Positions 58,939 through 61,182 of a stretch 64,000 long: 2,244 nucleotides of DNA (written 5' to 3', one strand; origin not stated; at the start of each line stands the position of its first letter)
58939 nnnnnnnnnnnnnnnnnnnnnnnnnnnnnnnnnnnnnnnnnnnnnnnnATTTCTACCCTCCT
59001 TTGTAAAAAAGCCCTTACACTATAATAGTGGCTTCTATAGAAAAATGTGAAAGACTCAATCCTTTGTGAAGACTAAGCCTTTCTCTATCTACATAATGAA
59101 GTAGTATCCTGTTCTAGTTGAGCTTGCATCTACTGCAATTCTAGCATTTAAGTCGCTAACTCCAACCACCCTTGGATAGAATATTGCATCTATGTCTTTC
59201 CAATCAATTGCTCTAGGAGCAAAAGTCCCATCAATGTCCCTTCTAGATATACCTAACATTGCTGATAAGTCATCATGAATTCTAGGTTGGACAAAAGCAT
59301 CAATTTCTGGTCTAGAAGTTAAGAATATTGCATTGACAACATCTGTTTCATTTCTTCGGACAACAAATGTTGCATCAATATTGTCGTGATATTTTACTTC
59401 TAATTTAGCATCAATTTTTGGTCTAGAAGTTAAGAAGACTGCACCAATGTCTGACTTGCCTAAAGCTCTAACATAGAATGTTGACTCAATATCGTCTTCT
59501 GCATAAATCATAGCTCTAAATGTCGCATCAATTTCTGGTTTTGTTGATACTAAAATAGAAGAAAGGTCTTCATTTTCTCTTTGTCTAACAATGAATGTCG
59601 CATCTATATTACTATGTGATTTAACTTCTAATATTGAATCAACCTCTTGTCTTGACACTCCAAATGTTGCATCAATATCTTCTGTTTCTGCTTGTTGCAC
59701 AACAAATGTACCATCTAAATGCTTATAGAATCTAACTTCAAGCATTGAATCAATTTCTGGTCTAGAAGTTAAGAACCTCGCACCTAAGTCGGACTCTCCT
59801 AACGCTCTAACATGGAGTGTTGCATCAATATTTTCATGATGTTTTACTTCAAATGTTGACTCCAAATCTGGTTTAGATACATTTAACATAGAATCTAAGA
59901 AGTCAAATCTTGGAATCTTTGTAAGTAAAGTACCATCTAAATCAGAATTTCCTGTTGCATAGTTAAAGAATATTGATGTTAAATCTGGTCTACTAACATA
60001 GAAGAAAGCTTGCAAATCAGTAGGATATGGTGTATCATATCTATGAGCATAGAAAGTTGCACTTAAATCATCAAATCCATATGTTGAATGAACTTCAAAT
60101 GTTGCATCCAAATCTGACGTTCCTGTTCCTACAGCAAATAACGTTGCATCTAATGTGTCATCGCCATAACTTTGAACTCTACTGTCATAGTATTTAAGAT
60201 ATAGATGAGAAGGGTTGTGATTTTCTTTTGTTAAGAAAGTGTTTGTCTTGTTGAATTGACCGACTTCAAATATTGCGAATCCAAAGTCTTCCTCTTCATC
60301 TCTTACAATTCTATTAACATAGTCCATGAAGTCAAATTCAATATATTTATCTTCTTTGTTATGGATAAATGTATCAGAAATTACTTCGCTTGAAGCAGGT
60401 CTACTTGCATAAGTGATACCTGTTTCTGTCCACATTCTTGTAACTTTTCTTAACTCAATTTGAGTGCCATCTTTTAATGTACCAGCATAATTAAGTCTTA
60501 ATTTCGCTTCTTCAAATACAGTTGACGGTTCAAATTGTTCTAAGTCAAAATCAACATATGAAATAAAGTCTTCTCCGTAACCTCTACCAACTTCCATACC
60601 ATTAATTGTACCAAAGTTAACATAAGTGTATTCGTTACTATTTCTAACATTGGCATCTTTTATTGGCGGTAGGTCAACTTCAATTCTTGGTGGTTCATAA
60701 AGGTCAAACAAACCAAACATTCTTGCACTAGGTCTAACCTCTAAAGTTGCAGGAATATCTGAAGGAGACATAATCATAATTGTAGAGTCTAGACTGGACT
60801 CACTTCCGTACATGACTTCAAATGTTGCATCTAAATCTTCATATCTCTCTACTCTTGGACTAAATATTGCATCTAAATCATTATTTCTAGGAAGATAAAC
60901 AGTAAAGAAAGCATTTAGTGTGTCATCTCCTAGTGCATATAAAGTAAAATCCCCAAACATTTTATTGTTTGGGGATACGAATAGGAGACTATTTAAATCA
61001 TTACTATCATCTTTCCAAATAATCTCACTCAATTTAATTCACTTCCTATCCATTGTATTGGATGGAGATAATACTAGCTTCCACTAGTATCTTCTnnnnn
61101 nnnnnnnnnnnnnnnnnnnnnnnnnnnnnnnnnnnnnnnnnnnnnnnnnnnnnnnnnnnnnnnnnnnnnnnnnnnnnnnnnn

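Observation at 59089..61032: Tail-fibre candidate built from about 26 tandem copies of a novel 12-residue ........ repeat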

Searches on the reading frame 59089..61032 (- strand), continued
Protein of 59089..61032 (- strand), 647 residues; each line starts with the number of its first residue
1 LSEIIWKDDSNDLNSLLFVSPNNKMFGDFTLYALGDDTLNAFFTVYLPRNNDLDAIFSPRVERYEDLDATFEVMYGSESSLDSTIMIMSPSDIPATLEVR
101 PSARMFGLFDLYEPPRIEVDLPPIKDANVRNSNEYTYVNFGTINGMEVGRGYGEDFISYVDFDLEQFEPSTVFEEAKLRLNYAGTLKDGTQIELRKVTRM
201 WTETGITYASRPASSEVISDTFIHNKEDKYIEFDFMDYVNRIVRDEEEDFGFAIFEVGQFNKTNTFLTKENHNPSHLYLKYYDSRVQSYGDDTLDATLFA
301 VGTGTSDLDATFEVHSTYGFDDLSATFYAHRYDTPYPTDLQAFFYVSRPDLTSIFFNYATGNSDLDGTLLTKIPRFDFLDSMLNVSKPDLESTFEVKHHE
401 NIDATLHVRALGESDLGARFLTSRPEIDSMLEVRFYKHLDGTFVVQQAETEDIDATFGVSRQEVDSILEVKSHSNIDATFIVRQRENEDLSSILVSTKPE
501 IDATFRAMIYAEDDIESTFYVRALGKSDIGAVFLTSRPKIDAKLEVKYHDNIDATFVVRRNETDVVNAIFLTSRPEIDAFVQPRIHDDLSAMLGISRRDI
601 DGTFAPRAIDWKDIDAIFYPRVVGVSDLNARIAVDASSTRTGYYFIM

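Call 34: get_annotated_region(hit=H3, flank=6000)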
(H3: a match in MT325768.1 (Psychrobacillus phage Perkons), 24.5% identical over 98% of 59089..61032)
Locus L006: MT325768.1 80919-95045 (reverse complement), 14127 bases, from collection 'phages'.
description: Psychrobacillus phage Perkons, complete genome.
organism: Psychrobacillus phage Perkons (NCBI taxid 2729574)
taxonomy: Viruses; Duplodnaviria; Heunggongvirae; Uroviricota; Caudoviricetes
host: Psychrobacillus psychrodurans; source: ice-free soil sample (4-10 cm depth) collected near Rasmussen hut; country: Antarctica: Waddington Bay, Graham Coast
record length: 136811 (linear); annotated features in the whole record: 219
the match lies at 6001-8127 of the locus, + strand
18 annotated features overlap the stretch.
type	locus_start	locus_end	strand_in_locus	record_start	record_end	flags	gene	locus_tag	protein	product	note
CDS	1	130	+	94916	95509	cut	-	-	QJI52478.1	hypothetical protein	ORF181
CDS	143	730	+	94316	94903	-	-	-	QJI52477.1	hypothetical protein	ORF180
CDS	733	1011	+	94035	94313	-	-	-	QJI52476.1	hypothetical protein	ORF179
CDS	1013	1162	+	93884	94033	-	-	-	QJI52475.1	hypothetical protein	ORF178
CDS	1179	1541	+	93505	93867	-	-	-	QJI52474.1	hypothetical protein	ORF177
CDS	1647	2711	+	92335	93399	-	-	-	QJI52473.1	hypothetical protein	ORF176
CDS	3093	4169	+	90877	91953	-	-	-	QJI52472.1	reverse transcriptase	ORF175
CDS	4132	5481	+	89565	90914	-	-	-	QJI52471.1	hypothetical protein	ORF174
CDS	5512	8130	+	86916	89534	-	-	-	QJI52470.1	hypothetical protein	ORF173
CDS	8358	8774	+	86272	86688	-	-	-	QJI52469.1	hypothetical protein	ORF172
CDS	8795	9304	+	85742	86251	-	-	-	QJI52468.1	hypothetical protein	ORF171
CDS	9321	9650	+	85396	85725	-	-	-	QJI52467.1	hypothetical protein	ORF170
CDS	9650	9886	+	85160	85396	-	-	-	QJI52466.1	holin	ORF169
CDS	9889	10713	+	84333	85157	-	-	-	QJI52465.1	endolysin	ORF168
CDS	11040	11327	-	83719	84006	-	-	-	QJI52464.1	hypothetical protein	ORF167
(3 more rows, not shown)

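Call 82: search_protein_families(library=phrogs, proteins=[P0010, P0033, P0004, P0008], max_evalue=0.00001)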
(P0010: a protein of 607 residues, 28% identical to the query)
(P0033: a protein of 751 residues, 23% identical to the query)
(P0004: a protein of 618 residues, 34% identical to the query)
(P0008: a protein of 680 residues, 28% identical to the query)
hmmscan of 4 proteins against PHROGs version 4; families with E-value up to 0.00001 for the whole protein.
P0010 (607 aa): 1 family
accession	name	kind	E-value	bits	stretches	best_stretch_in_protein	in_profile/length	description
phrog_11333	-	unknown function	8.4e-96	322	1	20-599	556-1140/4401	-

P0033 (751 aa): 1 family
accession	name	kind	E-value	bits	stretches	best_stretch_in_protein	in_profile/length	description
phrog_11333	-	unknown function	4.7e-107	359.3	2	54-737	595-1288/4401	-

P0004 (618 aa): 1 family
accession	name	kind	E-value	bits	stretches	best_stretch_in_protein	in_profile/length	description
phrog_11333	-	unknown function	1.9e-85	287.6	1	18-572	582-1093/4401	-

P0008 (680 aa): 1 family
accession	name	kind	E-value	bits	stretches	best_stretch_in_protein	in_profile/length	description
phrog_11333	-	unknown function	2.2e-97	327.2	1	4-670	581-1201/4401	-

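Call 84: get_annotated_region(hit=H10, flank=6000)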
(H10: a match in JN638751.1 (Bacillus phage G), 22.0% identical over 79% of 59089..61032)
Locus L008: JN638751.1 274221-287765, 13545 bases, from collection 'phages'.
description: Bacillus phage G, complete genome.
organism: Bacillus phage G (NCBI taxid 2884420)
taxonomy: Viruses; Duplodnaviria; Heunggongvirae; Uroviricota; Caudoviricetes; Donellivirus; Donellivirus gee
host: Bacillus megaterium str. ATCC 43725; source: soil; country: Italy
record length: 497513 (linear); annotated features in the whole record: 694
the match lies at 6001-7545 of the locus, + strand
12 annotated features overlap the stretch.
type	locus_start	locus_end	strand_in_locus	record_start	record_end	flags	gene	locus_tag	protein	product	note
CDS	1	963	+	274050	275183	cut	363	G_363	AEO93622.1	gp363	-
CDS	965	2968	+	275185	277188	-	364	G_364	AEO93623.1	gp364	-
CDS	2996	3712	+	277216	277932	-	365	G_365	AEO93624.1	gp365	-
CDS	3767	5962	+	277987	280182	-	366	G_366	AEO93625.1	gp366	-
CDS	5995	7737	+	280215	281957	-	367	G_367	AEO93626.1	gp367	-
CDS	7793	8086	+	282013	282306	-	368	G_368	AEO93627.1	gp368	-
CDS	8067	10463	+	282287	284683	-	369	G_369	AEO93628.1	gp369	-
CDS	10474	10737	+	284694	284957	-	370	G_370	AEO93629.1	gp370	-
CDS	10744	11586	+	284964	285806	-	371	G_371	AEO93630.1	gp371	-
CDS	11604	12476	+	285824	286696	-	372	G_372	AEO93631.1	gp372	-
CDS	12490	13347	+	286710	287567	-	373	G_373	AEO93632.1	gp373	-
CDS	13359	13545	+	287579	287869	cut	374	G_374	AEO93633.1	gp374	-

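Call 85: get_annotated_region(hit=H13, flank=6000)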
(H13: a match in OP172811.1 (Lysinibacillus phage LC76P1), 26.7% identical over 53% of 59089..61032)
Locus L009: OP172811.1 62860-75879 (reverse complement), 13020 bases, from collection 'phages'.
description: Lysinibacillus phage LC76P1, complete genome.
organism: Lysinibacillus phage LC76P1 (NCBI taxid 2968682)
taxonomy: Viruses; Duplodnaviria; Heunggongvirae; Uroviricota; Caudoviricetes
host: Lysinibacillus capsici DO76; source: municipal sewage; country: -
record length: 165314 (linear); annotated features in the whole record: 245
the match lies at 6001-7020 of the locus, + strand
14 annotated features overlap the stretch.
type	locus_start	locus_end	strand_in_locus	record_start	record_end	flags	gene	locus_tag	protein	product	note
CDS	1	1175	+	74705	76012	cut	-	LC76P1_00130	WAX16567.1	hypothetical protein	-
CDS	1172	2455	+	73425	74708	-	-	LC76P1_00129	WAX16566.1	hypothetical protein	-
CDS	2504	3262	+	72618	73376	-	-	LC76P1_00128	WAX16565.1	hypothetical protein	-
CDS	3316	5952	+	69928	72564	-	-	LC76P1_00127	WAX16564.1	hypothetical protein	-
CDS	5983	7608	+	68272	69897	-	-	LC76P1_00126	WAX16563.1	hypothetical protein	-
CDS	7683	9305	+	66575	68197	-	-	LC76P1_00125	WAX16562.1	hypothetical protein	-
CDS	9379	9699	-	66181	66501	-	-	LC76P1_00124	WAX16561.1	hypothetical protein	-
CDS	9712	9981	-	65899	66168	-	-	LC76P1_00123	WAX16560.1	hypothetical protein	-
CDS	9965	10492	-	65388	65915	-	frd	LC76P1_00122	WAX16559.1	dihydrofolate reductase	-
CDS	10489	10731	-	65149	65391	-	-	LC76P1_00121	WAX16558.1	hypothetical protein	-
CDS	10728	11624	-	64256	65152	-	-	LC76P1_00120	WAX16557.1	thymidylate synthase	-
CDS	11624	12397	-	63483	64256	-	-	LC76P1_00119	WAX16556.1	hypothetical protein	-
CDS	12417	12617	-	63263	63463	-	-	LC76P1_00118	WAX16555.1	hypothetical protein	-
CDS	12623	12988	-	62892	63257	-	-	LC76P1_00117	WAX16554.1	hypothetical protein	-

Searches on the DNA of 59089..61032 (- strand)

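Call 7: search_dna_similar(query=window:59089-61032:-, collection=phages, mode=near, max_rows=20)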
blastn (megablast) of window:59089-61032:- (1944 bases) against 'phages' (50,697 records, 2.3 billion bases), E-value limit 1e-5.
No match.

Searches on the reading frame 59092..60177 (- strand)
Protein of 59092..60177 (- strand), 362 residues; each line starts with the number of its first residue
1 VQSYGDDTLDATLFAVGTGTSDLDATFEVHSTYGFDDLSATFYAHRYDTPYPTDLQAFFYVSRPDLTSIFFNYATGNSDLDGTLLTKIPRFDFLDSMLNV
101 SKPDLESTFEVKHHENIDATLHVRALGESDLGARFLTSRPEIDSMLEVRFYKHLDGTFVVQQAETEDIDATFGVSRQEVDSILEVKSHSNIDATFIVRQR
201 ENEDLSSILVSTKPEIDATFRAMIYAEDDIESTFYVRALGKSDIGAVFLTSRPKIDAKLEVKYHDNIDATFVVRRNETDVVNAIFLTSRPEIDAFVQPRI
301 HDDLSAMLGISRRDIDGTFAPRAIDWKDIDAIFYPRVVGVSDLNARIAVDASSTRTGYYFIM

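Call 48: search_protein_representatives(alignment_id=A2)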
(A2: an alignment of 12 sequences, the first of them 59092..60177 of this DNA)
Query: 12 sequences, 371 profile positions. Proteins with E-value up to 0.001 (for the whole library): 523; up to 1e-10: 331; up to 1e-30: 161. The best 150 are listed.
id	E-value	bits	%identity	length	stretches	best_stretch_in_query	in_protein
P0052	2.1e-201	684.9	-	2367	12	2-235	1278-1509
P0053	1.3e-193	659.2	-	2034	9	54-285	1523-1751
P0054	5.9e-182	620.9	-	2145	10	54-359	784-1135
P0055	4.4e-167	571.9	-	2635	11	53-362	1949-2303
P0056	7.2e-166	567.9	-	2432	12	2-244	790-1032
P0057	2.6e-149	513.5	-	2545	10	2-200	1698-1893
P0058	1.1e-146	504.8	-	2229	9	1-257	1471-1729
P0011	8.3e-140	482.2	-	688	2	1-371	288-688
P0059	9.5e-137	472.1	-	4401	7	1-329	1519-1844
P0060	7.9e-134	462.5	-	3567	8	3-179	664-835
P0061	2.9e-132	457.3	-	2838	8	2-237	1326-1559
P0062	3.1e-129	447.4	-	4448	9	2-328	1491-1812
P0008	2.4e-126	437.9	-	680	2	1-371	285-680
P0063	3.5e-126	437.3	-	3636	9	2-204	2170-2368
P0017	5.3e-125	433.4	-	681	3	1-371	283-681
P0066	4.1e-111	387.7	-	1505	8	65-289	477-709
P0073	2.2e-97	342.5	-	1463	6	3-360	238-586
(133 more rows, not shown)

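Call 49: search_protein_families(library=pfam, proteins=[P0052, P0053, P0066, P0073], max_evalue=0.001)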
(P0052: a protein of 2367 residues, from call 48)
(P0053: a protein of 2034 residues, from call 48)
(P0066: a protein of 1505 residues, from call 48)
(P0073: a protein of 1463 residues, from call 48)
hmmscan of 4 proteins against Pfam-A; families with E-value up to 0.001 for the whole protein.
P0052 (2367 aa): 1 family
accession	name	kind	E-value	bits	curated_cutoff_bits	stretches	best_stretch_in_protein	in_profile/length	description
PF24517.2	CBM96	-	2.8e-41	141.5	26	2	1113-1271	5-163/164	Carbohydrate-binding module family 96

P0053 (2034 aa): 1 family
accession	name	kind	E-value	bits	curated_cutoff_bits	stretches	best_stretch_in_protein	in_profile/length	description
PF24517.2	CBM96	-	7e-42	143.5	26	2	1086-1245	4-163/164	Carbohydrate-binding module family 96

P0066 (1505 aa): 2 families
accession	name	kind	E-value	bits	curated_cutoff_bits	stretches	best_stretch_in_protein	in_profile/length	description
PF24517.2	CBM96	-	4.4e-35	121.4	26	2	71-235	3-163/164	Carbohydrate-binding module family 96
PF00688.24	TGFb_propeptide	-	8.6e-05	22.7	25.8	0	91-211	99-210/242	TGF-beta propeptide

P0073 (1463 aa): 3 families
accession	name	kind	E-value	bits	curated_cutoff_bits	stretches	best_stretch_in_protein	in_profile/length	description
PF24517.2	CBM96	-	4e-46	157.3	26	2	69-227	3-160/164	Carbohydrate-binding module family 96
PF00688.24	TGFb_propeptide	-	6.2e-05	23.2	25.8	0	895-997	107-212/242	TGF-beta propeptide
PF06848.17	Disaggr_repeat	-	0.00034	20.8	33.9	0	167-221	115-168/179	Disaggregatase related repeat domain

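Call 67: search_protein_families(library=pfam, alignment_id=A2, max_evalue=10)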
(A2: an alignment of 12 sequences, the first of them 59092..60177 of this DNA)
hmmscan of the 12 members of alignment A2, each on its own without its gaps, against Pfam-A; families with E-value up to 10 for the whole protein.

A. member 1, window:59092-60177:- (362 aa): 4 families
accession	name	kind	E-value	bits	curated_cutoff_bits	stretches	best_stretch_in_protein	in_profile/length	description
PF12707.14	DUF3804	-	0.074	13.2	22.5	0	75-120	52-97/128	Protein of unknown function (DUF3804)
PF00017.30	SH2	-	0.13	12.8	21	2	174-203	6-32/77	SH2 domain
PF22014.2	DUF6932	-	0.17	12.7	27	1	153-194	55-109/142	Family of unknown function (DUF6932)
PF10078.15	DUF2316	-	0.2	12.4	26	1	153-199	14-59/89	Uncharacterized protein conserved in bacteria (DUF2316)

B. families by the number of members that match (of 12 scanned): 13 families
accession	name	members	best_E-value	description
PF09769.14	ApoO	1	7.5e-05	Apolipoprotein O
PF17222.9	Peptidase_C107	1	0.012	Viral cysteine endopeptidase C107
PF06280.18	fn3_5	1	0.057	Fn3-like domain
PF12707.14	DUF3804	1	0.074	Protein of unknown function (DUF3804)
PF08661.17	Rep_fac-A_3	1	0.097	Replication factor A protein 3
PF03048.19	Herpes_UL92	1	0.1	UL92 family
PF00017.30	SH2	1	0.13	SH2 domain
PF09177.16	STX6_10_61_N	1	0.13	Syntaxin 6/10/61, N-terminal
PF14208.11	DUF4320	1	0.14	Domain of unknown function (DUF4320)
PF22014.2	DUF6932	1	0.17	Family of unknown function (DUF6932)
PF05985.16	EutC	1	0.17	Ethanolamine ammonia-lyase light chain (EutC)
PF10078.15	DUF2316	1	0.2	Uncharacterized protein conserved in bacteria (DUF2316)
PF19100.5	DUF5787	1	0.22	Family of unknown function (DUF5787)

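Call 68: search_solved_structures(query=A2, max_evalue=10)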
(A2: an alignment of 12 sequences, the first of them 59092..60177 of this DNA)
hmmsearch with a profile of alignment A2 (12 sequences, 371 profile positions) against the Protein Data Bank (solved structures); distinct sequences matched with E-value up to 10: 4.
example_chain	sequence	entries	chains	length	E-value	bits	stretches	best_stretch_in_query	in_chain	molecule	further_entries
1mn4_A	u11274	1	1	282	0.23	13.4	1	33-100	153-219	NDT80 PROTEIN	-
1mnn_A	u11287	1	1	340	0.3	13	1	33-100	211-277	NDT80 protein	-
2etw_A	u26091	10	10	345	0.31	12.9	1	33-100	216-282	NDT80 protein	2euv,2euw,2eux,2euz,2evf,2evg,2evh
1m6u_A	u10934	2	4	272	0.71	11.8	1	34-100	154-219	Ndt80 protein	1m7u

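Call 75: find_encoding_contigs(protein=P0052, flank=8000, max_places=2)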
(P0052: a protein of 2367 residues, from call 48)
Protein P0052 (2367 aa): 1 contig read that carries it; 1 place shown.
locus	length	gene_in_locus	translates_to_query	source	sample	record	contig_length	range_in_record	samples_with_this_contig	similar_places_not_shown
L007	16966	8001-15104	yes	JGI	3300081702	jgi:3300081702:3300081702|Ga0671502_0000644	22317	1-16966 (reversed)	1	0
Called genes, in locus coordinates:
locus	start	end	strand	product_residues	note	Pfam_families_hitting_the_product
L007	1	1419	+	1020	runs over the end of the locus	-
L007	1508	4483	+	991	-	PF12810:ALK_LTK_GRD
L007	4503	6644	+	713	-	-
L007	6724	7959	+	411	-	-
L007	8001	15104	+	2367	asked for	PF24517:CBM96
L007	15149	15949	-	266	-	-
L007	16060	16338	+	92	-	-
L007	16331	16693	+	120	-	-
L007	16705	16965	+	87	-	?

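Call 81: search_protein_families(library=pfam, proteins=[P0059, P0060], max_evalue=0.001)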
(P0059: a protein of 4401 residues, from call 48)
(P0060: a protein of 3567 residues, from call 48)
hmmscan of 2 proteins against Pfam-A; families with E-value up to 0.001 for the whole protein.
P0059 (4401 aa): 2 families
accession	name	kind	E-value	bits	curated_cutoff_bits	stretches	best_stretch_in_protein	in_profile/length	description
PF24517.2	CBM96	-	1.2e-47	162.2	26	2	650-810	4-159/164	Carbohydrate-binding module family 96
PF22842.2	Pel9A-like_beta_helix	-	1.5e-05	24.6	25.2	1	14-111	7-108/370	Pel9A-like, right handed beta helix region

P0060 (3567 aa): 1 family
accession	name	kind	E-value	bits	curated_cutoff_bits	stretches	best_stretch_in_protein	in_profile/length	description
PF24517.2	CBM96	-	9.9e-44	149.5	26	2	495-655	6-162/164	Carbohydrate-binding module family 96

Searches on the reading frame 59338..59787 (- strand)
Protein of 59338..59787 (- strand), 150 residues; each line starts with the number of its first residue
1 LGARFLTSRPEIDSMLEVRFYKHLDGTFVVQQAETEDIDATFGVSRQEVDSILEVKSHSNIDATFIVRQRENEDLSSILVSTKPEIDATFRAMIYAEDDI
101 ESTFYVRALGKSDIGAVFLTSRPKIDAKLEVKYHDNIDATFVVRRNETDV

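Call 64: predict_structure(alignment_id=A3)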
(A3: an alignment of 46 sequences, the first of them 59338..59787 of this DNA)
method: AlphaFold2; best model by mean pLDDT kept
length: 150 residues; sequences in the alignment: 46
mean_pLDDT: 49.1   pTM: 0.42
mean pLDDT of the five models: 49.1, 45.2, 33.6, 30.3, 26.5
residues with pLDDT >= 90: 0; 70-90: 0; 50-70: 60; < 50: 90
segments of 3 or more residues with pLDDT < 50: 1-15, 19-23, 47-49, 76-78, 80-89, 96-103, 108-117, 119-124, 126-128, 131-140, 142-150
pLDDT, mean of each block of 10 residues (from residue 1): 40 46 53 57 51 56 55 50 43 49 49 48 48 47 43
secondary structure, 60 per line:
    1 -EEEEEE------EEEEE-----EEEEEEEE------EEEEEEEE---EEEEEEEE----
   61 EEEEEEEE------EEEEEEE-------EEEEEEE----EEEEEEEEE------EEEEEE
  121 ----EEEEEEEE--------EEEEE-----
elements in order: E2-7 E14-18 E24-31 E38-45 E49-56 E61-68 E75-81 E89-95 E100-108 E115-120 E125-132 E141-145

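Call 80: fold_search(model_id=the predicted structure, library=viral)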
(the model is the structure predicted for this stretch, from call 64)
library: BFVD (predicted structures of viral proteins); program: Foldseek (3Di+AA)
matches with E <= 10: 284; with E <= 0.001: 0
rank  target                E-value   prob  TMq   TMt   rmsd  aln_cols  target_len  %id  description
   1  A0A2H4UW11            1.2e-02  1.00  0.55  0.56   6.2       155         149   10  Transmembrane protein [Bodo saltans virus]
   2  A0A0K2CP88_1          2.6e-02  0.93  0.46  0.10  12.0       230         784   13  Carbohydrate-binding module family 96 domain-containing protein [Brevibacillus phage SecTim467]
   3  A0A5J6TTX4            5.8e-02  0.16  0.26  0.07  19.5       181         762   12  Minor tail protein [Mycobacterium phage Tourach]
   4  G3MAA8                6.9e-02  0.33  0.27  0.10  15.8       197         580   15  Gp367 [Bacillus phage G]
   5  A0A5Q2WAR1            1.0e-01  0.80  0.48  0.19   6.2       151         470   11  (no name in the UniProt tables at hand)
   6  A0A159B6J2            1.0e-01  0.06  0.17  0.09  21.6       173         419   11  (no name in the UniProt tables at hand)
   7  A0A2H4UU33            1.5e-01  0.06  0.18  0.05  16.6       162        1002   10  J domain-containing protein [Bodo saltans virus]
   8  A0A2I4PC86            2.3e-01  0.09  0.22  0.23  16.3       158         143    6  (no name in the UniProt tables at hand)
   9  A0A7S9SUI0            2.7e-01  0.33  0.30  0.36  15.8       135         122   10  Uncharacterized protein [Virus NIOZ-UU159]
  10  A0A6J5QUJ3            2.9e-01  0.18  0.30  0.18  13.0       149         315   13  Uncharacterized protein [uncultured Caudovirales phage]
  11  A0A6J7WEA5            2.9e-01  0.04  0.17  0.12  20.8       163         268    6  Uncharacterized protein [uncultured Caudovirales phage]
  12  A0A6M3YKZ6            3.4e-01  0.75  0.59  0.13   9.1       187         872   21  (no name in the UniProt tables at hand)
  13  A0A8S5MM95            3.4e-01  0.11  0.27  0.27  13.5       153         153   10  Uncharacterized protein [Podoviridae sp. ctlpi2]
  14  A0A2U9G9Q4            3.9e-01  0.77  0.56  0.60   4.8       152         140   10  Wsv250 [White spot syndrome virus]
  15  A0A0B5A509            3.9e-01  0.44  0.42  0.14  16.1       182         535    8  Tail fiber protein [Achromobacter phage JWX]
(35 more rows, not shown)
